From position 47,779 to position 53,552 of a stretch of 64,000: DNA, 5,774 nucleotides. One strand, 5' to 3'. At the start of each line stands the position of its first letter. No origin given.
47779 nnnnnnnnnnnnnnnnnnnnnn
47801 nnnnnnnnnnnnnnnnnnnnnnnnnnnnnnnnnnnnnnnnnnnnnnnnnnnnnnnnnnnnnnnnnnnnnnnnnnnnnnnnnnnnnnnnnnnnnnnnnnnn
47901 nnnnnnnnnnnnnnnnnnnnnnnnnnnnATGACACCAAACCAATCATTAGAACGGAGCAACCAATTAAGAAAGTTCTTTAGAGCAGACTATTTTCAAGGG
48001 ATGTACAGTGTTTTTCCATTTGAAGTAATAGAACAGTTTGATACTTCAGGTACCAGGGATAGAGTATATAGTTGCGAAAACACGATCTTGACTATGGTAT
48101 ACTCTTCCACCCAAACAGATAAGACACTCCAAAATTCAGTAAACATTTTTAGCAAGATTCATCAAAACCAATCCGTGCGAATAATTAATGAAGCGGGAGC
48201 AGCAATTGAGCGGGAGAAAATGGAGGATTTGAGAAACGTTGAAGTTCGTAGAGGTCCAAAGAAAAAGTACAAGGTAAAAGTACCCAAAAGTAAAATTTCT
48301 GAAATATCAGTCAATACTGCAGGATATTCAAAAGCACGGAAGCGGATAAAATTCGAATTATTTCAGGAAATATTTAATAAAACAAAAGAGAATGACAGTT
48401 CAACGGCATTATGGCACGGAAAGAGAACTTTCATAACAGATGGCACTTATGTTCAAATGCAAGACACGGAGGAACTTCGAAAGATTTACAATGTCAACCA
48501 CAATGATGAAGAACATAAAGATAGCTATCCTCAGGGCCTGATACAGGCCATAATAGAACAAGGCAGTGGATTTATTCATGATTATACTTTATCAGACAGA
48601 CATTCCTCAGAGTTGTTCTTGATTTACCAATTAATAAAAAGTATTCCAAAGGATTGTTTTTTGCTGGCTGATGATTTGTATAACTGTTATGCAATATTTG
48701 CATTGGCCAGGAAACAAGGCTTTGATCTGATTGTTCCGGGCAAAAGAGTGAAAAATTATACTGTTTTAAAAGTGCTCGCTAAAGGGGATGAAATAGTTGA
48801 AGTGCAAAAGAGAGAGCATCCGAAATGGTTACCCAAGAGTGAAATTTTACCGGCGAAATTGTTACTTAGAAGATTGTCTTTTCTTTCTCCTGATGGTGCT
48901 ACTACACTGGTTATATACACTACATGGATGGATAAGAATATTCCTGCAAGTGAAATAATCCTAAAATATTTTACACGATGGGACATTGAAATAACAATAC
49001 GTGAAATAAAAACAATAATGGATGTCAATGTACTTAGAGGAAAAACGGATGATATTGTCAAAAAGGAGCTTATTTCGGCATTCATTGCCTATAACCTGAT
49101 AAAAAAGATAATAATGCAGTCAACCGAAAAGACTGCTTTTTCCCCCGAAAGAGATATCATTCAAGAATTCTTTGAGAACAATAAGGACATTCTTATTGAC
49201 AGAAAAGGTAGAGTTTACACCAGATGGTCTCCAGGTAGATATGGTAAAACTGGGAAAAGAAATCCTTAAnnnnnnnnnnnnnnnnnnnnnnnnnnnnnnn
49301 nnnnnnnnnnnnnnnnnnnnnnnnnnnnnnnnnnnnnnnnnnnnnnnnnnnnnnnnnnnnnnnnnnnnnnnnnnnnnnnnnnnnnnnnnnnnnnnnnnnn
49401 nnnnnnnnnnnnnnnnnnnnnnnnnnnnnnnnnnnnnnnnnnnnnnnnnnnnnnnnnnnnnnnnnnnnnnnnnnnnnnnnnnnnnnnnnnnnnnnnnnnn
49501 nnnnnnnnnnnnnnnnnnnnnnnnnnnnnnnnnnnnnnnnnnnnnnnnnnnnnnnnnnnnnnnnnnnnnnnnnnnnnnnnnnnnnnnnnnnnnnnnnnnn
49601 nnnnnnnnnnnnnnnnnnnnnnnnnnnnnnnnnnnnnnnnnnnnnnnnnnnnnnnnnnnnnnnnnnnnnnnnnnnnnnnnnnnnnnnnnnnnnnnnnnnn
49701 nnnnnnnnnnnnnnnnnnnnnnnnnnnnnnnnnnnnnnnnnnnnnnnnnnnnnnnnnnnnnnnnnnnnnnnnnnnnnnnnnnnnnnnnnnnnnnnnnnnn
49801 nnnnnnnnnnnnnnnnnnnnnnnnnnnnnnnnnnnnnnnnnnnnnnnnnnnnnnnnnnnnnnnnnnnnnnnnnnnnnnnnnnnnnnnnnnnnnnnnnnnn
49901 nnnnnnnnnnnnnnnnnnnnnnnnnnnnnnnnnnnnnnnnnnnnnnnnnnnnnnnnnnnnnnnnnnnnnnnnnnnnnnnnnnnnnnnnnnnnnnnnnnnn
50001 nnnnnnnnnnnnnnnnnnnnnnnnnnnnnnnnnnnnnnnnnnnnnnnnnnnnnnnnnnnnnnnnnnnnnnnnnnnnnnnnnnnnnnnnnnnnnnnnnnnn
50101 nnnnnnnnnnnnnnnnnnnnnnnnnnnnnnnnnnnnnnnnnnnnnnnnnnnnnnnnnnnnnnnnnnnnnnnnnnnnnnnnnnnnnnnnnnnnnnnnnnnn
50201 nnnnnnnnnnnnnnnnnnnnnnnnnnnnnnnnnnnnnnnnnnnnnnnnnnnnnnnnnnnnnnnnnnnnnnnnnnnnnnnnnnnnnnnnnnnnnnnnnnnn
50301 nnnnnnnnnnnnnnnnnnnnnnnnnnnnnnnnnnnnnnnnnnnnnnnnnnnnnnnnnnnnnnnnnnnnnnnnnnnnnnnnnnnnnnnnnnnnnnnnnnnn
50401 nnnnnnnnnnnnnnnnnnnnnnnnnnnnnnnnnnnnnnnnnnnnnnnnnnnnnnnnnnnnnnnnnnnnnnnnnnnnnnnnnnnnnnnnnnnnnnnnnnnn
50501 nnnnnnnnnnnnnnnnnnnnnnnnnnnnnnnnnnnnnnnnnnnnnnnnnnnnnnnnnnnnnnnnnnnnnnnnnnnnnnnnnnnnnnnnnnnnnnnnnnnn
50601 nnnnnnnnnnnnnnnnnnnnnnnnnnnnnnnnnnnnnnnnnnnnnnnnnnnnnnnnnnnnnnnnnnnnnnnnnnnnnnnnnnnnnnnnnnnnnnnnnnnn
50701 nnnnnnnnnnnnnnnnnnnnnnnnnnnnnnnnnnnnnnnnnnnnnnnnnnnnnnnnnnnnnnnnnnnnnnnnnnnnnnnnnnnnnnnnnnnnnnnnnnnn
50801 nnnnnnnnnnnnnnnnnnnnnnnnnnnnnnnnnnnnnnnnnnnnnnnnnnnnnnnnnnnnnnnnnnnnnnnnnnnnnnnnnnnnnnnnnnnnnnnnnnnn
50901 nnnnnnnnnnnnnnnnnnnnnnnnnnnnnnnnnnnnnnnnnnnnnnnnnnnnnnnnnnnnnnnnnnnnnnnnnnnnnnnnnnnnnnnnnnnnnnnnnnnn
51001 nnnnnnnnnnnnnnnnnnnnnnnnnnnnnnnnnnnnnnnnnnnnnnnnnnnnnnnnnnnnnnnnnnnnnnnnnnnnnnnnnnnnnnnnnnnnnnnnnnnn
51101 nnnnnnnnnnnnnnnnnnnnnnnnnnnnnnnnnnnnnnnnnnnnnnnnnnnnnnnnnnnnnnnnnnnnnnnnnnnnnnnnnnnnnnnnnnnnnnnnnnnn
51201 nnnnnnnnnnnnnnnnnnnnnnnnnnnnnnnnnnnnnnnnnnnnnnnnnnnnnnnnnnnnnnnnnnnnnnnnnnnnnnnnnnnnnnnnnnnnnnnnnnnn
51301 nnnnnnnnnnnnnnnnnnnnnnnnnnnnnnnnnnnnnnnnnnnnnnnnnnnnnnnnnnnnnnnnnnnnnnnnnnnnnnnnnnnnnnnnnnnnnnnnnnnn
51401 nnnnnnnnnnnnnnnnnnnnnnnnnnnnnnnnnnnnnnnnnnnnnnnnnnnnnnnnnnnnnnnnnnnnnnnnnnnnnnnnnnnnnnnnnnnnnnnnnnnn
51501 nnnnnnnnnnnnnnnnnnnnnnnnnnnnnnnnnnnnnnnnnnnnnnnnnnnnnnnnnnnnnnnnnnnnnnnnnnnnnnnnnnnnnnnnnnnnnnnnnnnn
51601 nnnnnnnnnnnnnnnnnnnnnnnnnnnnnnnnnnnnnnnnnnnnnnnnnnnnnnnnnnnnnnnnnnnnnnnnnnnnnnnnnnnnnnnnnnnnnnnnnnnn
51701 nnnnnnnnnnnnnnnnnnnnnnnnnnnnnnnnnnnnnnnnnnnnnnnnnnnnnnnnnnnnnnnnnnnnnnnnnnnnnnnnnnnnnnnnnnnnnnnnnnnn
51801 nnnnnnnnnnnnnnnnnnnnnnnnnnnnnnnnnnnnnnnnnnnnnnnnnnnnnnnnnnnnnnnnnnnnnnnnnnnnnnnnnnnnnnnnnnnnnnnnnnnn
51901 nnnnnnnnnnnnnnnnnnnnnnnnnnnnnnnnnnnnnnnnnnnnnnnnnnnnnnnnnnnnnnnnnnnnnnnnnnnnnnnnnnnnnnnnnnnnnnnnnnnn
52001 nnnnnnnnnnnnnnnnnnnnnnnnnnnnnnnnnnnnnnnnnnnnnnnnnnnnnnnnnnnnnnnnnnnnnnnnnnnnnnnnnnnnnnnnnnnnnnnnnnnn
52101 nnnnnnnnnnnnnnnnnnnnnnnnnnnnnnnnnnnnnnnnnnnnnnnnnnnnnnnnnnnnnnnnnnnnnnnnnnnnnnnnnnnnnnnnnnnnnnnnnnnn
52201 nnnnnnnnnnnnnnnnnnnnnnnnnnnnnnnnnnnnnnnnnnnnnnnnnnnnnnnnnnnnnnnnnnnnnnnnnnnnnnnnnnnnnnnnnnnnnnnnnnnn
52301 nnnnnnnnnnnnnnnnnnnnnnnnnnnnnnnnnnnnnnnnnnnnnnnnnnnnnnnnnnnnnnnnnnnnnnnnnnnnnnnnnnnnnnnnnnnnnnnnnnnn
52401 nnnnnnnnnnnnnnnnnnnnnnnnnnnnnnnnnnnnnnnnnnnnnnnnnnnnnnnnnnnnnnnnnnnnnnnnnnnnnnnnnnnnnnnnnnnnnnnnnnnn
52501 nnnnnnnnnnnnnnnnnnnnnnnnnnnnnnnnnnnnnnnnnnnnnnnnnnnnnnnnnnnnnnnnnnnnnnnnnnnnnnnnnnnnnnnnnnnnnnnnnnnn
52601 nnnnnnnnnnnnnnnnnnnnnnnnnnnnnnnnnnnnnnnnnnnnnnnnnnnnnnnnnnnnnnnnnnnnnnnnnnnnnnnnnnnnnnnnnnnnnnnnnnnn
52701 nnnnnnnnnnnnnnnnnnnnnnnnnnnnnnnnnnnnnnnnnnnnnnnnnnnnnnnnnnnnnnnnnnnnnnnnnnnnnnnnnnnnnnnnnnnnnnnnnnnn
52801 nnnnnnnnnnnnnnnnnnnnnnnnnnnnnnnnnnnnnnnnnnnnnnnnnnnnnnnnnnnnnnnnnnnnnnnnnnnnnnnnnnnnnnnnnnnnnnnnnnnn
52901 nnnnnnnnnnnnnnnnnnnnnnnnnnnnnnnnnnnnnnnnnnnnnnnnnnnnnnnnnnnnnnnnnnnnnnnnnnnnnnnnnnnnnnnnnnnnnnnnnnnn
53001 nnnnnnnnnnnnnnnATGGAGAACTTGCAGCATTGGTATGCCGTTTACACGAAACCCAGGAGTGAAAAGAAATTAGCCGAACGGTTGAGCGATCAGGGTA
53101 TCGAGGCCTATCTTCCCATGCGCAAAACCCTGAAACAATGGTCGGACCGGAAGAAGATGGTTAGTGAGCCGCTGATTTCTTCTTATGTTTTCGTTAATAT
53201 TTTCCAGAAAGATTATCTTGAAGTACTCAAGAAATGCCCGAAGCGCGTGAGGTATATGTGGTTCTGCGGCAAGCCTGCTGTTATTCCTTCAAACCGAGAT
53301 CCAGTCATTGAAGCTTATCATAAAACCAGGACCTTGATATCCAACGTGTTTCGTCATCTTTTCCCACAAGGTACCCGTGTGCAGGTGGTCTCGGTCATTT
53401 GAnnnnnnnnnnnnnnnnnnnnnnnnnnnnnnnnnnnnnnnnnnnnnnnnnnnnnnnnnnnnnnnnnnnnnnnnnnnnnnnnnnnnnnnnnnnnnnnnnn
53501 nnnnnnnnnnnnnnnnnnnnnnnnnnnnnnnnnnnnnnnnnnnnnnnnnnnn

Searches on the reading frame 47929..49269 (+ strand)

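Call 14: search_protein_families(library=pfam, proteins=[window:47929-49269:+])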
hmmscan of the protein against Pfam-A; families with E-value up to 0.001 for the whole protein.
window:47929-49269:+ (446 aa): 1 family
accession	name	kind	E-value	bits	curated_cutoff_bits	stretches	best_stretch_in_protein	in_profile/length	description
PF01609.27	DDE_Tnp_1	-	3e-18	66.8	23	1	162-390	1-200/200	Transposase DDE domain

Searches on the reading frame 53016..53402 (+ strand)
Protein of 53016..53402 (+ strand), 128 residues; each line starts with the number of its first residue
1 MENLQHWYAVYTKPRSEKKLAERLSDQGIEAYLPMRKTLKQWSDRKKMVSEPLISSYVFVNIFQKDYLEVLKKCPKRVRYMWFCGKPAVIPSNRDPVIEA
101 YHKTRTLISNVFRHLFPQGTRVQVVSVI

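Call 35: search_protein_families(library=pfam, proteins=[window:53016-53402:+], max_evalue=0.01)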
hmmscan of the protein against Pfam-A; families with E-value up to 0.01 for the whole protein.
window:53016-53402:+ (128 aa): 1 family
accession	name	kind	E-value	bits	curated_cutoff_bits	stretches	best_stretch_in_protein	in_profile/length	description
PF02357.24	NusG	-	1e-16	61.6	22.2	1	5-92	1-86/93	Transcription termination factor nusG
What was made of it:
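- The cluster begins with a NusG-like (UpxY-type) gene at 53016-53402 (call 35).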
